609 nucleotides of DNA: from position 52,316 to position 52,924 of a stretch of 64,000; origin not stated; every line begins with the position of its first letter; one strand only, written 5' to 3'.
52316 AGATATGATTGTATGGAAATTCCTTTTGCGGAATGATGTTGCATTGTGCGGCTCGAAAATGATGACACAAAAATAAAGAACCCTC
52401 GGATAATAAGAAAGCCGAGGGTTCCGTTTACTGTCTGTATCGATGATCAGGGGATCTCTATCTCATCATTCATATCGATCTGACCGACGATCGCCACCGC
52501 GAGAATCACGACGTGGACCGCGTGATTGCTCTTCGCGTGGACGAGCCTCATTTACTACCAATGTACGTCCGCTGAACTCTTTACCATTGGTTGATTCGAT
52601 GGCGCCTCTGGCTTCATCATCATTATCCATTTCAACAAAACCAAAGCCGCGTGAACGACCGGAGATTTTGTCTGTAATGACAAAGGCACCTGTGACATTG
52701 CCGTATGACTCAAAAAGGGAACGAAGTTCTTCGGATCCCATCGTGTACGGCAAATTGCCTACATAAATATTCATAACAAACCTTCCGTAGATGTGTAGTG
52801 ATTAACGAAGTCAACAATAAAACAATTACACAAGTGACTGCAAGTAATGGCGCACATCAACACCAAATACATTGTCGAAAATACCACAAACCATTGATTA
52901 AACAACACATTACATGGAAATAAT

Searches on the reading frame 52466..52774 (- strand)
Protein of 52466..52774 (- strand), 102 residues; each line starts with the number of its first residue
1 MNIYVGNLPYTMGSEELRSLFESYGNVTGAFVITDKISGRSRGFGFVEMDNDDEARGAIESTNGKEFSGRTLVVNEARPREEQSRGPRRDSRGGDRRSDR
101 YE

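Call 37: search_protein_families(library=pfam, proteins=[window:52466-52774:-], max_evalue=0.001)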
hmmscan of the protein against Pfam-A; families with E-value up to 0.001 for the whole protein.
window:52466-52774:- (102 aa): 1 family
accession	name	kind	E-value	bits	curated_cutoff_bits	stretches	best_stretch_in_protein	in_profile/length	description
PF00076.28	RRM_1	-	2.4e-22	79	20.7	1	3-72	1-69/70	RNA recognition motif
